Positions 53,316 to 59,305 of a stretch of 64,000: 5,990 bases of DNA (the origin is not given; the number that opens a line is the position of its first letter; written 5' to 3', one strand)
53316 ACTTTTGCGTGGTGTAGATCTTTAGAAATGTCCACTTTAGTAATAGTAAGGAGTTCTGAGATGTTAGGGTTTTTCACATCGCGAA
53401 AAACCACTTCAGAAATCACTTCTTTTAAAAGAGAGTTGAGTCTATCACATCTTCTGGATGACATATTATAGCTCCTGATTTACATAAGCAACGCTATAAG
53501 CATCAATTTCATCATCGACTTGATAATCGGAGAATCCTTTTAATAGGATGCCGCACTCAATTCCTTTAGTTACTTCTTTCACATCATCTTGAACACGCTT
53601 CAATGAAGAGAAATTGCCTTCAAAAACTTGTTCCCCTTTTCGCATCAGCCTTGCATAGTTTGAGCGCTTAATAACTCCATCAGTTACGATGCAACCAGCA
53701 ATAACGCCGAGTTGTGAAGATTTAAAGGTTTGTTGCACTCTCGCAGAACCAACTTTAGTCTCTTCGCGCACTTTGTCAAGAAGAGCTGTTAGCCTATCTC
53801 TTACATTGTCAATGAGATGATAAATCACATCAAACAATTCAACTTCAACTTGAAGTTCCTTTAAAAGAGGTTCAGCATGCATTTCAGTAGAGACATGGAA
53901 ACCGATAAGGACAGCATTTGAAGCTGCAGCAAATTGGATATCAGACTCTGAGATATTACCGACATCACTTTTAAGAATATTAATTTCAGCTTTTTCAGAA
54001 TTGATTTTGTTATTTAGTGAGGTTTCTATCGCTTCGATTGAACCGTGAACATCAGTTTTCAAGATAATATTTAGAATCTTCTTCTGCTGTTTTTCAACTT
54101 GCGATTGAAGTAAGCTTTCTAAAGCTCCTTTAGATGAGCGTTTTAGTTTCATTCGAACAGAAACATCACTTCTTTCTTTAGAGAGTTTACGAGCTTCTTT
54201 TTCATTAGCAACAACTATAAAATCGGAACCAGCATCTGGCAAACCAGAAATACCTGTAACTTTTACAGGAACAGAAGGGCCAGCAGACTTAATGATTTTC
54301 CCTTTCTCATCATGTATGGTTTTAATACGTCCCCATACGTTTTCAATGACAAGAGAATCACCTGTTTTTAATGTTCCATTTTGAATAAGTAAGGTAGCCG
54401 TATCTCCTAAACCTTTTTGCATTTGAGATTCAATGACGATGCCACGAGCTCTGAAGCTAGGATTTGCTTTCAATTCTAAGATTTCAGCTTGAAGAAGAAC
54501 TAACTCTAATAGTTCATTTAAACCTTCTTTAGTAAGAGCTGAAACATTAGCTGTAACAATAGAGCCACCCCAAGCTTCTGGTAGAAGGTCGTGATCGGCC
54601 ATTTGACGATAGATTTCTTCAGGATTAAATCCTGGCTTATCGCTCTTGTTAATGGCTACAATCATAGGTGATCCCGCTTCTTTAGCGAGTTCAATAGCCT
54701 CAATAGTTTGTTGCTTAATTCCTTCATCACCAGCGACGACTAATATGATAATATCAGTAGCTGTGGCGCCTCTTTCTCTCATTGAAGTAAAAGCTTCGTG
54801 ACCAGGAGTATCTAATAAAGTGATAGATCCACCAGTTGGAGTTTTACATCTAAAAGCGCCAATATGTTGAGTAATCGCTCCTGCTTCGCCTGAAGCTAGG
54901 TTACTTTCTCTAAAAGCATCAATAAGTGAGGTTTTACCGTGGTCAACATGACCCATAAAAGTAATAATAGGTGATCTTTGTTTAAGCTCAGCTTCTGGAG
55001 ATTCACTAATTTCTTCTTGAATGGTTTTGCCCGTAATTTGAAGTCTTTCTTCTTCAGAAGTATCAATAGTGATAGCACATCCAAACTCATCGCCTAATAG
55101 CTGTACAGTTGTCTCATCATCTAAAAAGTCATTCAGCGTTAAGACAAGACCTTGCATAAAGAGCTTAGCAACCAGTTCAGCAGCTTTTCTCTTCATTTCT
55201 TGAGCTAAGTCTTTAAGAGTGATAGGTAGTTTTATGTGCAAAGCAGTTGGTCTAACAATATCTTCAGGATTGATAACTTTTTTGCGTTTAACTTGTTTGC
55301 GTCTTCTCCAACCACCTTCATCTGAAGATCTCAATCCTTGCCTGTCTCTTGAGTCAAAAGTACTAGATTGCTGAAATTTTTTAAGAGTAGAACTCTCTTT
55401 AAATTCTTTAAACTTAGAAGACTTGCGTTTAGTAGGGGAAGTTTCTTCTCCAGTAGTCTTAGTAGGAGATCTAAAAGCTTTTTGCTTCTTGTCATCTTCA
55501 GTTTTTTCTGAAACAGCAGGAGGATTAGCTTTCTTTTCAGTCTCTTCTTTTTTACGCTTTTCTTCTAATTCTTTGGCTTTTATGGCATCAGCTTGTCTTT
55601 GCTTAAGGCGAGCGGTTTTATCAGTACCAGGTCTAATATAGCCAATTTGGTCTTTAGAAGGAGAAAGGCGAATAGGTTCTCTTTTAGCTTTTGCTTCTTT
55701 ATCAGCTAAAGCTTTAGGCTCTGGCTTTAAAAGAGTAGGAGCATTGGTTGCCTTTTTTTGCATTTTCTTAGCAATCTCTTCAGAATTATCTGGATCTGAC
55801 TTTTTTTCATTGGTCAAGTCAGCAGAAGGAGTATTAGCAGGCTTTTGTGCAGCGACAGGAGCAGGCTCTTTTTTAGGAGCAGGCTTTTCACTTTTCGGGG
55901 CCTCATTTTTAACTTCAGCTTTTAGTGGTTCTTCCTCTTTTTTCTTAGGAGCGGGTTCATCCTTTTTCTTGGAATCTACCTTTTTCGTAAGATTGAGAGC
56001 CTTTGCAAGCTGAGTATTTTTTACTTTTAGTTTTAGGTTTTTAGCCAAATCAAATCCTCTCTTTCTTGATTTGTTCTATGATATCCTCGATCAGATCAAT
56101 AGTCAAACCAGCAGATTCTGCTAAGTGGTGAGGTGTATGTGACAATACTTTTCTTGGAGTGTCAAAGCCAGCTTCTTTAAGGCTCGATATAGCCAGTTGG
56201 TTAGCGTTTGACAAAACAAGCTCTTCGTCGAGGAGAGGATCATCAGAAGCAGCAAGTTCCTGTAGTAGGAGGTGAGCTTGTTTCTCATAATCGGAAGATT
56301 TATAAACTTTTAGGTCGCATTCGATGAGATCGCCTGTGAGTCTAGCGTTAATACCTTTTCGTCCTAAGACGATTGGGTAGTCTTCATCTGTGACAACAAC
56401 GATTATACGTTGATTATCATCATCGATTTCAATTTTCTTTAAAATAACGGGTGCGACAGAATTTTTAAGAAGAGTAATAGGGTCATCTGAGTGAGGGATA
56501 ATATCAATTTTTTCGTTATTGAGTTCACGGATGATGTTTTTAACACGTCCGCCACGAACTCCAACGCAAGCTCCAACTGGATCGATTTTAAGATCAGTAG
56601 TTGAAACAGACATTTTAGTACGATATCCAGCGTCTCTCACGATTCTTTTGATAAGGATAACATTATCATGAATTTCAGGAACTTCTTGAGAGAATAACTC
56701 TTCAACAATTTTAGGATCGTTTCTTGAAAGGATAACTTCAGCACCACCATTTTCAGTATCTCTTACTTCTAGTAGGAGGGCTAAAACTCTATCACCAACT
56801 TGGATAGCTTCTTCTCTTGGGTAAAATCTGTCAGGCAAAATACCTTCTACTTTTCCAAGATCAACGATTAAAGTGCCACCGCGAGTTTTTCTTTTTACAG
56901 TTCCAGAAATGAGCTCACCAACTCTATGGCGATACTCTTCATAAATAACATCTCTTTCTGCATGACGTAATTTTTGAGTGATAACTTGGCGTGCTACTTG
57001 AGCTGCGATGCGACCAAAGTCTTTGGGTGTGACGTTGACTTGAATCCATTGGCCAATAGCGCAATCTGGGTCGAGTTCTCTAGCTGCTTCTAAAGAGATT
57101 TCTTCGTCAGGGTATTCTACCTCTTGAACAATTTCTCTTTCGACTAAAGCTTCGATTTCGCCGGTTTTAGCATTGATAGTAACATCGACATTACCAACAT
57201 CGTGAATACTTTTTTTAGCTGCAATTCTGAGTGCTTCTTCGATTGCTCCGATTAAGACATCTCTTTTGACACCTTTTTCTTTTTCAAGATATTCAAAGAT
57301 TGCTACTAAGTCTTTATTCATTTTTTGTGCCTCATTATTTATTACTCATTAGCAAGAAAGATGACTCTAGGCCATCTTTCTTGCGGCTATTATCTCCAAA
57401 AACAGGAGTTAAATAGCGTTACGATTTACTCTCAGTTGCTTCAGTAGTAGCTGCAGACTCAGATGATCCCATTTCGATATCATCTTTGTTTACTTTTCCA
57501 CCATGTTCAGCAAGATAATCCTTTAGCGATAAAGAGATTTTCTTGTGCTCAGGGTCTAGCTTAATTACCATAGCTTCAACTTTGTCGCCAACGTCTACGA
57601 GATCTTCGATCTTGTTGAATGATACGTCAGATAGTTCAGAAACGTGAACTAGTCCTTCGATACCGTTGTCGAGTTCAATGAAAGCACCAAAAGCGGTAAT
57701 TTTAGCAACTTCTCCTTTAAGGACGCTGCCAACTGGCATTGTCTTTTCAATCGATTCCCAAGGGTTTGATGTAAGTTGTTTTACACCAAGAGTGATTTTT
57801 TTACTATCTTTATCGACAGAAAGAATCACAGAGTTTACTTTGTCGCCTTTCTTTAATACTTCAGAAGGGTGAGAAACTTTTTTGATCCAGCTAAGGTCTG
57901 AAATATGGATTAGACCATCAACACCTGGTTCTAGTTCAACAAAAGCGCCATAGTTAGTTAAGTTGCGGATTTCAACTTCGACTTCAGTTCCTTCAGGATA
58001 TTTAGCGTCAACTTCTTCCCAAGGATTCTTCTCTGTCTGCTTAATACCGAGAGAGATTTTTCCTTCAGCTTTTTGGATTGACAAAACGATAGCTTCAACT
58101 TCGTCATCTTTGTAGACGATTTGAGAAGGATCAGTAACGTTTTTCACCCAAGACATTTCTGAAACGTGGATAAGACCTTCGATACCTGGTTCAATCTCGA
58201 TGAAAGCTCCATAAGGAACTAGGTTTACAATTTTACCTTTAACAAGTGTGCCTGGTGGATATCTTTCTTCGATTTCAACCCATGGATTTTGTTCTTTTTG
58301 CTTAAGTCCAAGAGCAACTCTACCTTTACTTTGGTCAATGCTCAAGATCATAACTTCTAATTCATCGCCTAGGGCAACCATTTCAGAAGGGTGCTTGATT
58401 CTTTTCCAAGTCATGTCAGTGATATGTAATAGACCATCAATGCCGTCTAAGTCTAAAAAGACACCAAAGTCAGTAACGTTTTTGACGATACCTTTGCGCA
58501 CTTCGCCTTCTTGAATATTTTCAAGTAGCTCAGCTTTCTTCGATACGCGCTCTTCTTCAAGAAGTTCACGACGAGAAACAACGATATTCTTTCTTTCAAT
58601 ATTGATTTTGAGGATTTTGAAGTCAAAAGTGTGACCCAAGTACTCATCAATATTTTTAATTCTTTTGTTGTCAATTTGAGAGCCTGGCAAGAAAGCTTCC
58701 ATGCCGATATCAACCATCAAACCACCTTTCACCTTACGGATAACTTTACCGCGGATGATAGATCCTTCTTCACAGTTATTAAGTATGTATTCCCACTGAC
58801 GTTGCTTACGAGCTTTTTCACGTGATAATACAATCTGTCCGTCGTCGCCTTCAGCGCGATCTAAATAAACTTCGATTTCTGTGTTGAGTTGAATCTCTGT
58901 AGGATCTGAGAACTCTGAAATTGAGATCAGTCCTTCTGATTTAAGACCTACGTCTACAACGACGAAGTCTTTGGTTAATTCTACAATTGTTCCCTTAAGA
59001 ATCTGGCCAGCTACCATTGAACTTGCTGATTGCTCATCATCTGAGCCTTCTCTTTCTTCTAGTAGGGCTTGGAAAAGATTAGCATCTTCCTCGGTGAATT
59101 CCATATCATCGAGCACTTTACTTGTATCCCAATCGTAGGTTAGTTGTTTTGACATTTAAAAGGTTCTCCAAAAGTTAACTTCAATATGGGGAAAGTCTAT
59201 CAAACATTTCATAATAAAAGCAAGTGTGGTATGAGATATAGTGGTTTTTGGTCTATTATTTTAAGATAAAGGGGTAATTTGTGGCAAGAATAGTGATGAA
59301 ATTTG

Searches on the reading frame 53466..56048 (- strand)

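Call 37: search_protein_families(library=ncbifam, proteins=[window:53466-56048:-], max_evalue=1e-20)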
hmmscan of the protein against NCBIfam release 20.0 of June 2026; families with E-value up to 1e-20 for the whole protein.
window:53466-56048:- (860 aa): 6 families
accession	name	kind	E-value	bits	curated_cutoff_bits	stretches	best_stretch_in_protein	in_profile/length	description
TIGR00487.1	IF-2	equivalog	4.4e-203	676.2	424.4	1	268-858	4-584/587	translation initiation factor IF-2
NF003078.0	PRK04004.1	equivalog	9.3e-59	199.5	468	1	354-477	6-147/598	translation initiation factor IF-2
TIGR00491.2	aIF-2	equivalog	1.8e-49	168.7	554.75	1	358-478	3-141/591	translation initiation factor IF-2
NF011418.0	PRK14845.1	equivalog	2e-39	135.1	756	0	373-475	475-595/1049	translation initiation factor IF-2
TIGR00475.1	selB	equivalog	9.8e-24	84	242.25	1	361-585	2-230/581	selenocysteine-specific translation elongation factor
TIGR00231.1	small_GTP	domain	6.3e-21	74.8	42.5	0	361-481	5-127/164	GTP-binding protein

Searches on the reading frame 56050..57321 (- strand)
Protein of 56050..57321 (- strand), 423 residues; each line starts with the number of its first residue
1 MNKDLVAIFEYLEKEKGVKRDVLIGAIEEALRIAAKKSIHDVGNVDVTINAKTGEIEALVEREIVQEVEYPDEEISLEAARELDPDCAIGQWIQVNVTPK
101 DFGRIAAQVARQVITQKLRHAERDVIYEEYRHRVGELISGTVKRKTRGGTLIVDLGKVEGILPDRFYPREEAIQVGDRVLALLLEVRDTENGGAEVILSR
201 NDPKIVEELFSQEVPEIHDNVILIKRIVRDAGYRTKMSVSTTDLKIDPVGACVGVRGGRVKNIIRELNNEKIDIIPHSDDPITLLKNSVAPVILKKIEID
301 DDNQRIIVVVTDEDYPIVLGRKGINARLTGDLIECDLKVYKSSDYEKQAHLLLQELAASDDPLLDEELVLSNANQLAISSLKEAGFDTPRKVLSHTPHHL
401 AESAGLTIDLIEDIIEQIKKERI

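Call 56: search_protein_families(library=pfam, proteins=[window:56050-57321:-], max_evalue=0.001)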
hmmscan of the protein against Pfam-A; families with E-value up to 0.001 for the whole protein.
window:56050-57321:- (423 aa): 4 families
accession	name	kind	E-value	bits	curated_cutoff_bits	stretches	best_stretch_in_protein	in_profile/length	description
PF08529.16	NusA_N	-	1.4e-37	129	23.8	1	4-124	1-119/119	NusA N-terminal domain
PF13184.12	KH_5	-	3.3e-21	75.6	27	1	231-299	1-69/69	NusA-like KH domain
PF00575.29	S1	-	2.5e-06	28.2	22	1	132-191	2-67/74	S1 RNA binding domain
PF07650.23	KH_2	-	4.1e-05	23.8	22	1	295-338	16-59/78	KH domain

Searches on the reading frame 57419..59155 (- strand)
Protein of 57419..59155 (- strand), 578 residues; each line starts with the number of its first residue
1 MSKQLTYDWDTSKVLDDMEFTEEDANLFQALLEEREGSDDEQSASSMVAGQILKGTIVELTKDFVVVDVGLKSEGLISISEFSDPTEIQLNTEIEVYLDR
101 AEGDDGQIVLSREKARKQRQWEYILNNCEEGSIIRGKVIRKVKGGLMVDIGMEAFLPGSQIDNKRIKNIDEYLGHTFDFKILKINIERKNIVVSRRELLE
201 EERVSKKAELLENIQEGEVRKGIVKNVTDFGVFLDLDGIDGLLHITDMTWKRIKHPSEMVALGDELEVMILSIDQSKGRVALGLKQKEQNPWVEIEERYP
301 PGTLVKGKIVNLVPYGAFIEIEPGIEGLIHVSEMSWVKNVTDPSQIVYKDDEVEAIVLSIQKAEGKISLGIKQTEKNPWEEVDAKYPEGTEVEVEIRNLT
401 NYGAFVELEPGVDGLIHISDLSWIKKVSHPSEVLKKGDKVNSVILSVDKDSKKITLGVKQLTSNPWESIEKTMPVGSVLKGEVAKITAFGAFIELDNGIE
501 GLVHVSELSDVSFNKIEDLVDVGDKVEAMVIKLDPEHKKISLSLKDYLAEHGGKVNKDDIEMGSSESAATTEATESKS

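Call 37: search_protein_families(library=ncbifam, proteins=[window:57419-59155:-], max_evalue=1e-20)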
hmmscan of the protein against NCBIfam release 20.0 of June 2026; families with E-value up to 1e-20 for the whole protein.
window:57419-59155:- (578 aa): 27 families (the best 25 are shown)
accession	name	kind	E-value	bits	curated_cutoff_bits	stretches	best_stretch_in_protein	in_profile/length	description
NF004953.0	PRK06299.1-3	equivalog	7.1e-239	793.9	720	1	2-568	8-561/580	30S ribosomal protein S1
NF004952.0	PRK06299.1-2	equivalog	1.2e-206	687.5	524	2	17-401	22-403/580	30S ribosomal protein S1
TIGR00717.1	rpsA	equivalog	3.9e-201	669.1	577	1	41-545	10-516/516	30S ribosomal protein S1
NF004954.0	PRK06299.1-4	equivalog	9e-186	618.3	727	2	42-425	13-400/560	30S ribosomal protein S1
NF004955.0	PRK06299.1-5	equivalog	3.2e-179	596.8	878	2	26-425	10-407/566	30S ribosomal protein S1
NF000907.0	PRK00087.1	equivalog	7.5e-172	573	624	3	32-338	285-600/671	bifunctional 4-hydroxy-3-methylbut-2-enyl diphosphate reductase/30S ribosomal protein S1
NF005208.0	PRK06676.1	equivalog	1.8e-169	563.9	368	3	41-346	10-322/391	30S ribosomal protein S1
NF004951.0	PRK06299.1-1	equivalog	3e-166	554.1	918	2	47-423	18-398/556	30S ribosomal protein S1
NF010379.0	PRK13806.1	equivalog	1.6e-138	462.4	648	2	23-395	12-386/491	30S ribosomal protein S1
NF005911.0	PRK07899.1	equivalog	3.8e-129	431.5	691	2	48-381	34-372/486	30S ribosomal protein S1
NF004956.0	PRK06299.1-6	equivalog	6.8e-114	381.4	711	2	17-364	7-348/554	30S ribosomal protein S1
NF005973.0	PRK08059.1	equivalog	1.8e-72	241.2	148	0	471-560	3-92/123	S1 domain-containing post-transcriptional regulator GSP13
NF005639.0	PRK07400.1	equivalog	8.8e-71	238.4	460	1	16-293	9-273/318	30S ribosomal protein S1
NF040579.1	S1_dom_CvfD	subfamily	1.5e-69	231.3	117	0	475-551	3-79/113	CvfD/Ygs/GSP13 family RNA-binding post-transcriptional regulator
NF004473.0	PRK05807.1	equivalog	1.1e-59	200.7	178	0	472-568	2-95/136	S1 domain-containing RNA-binding protein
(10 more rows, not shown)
